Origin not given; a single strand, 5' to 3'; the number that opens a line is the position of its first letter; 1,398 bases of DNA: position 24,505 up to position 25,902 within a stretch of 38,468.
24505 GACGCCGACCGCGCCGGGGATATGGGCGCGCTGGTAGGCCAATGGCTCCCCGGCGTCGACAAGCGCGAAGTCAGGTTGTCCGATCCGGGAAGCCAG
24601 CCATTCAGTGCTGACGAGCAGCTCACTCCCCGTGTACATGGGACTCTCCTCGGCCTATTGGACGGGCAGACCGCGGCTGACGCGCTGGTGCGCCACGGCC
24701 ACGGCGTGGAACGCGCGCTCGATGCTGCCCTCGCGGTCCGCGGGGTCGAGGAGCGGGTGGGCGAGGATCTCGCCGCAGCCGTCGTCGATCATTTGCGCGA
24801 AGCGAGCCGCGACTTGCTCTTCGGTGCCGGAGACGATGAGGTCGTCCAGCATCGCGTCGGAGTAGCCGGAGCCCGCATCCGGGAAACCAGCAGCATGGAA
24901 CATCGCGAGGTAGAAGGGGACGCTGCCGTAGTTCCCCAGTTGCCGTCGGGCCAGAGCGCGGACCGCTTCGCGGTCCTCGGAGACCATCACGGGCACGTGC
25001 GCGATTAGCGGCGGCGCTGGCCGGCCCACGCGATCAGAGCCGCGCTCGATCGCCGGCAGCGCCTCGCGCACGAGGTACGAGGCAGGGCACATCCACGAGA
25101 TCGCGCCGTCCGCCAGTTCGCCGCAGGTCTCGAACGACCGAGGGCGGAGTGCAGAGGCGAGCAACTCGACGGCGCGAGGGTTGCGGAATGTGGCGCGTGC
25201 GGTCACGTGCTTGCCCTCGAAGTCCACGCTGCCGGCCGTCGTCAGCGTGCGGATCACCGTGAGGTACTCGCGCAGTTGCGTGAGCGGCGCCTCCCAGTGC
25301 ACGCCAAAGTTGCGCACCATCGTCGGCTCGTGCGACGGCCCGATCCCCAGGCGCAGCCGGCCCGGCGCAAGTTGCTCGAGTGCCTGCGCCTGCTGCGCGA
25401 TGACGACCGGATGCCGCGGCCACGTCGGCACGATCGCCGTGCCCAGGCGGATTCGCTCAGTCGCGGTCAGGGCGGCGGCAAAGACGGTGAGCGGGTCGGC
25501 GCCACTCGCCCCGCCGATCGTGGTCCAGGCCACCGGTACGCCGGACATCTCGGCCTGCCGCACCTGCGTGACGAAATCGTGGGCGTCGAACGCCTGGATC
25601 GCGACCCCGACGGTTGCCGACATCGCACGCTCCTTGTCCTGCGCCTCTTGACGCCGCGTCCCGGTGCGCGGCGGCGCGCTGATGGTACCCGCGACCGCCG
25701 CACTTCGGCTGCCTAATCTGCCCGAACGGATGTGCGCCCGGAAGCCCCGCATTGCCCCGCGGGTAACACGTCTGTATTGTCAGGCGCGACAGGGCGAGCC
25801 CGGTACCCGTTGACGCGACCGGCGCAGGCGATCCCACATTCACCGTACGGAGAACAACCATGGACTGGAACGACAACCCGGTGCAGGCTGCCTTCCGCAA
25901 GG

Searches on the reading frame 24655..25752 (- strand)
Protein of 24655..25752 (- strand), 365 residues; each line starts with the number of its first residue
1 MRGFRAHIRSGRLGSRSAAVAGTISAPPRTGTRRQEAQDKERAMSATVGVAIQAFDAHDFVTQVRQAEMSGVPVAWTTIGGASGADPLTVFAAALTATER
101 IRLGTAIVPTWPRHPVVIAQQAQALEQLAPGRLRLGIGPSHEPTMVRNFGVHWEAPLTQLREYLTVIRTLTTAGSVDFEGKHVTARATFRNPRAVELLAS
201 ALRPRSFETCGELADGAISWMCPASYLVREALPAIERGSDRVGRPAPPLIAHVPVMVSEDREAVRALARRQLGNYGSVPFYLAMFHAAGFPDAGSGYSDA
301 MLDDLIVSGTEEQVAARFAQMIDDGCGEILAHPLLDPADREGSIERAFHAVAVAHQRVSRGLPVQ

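Call 70: search_protein_families(library=pfam, proteins=[window:24655-25752:-], max_evalue=0.001)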
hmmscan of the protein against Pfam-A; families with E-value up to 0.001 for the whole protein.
window:24655-25752:- (365 aa): 1 family
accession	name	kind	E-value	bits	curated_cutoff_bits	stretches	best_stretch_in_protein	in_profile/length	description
PF00296.26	Bac_luciferase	-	7e-53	180.5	27.9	1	48-325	19-311/314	Luciferase-like monooxygenase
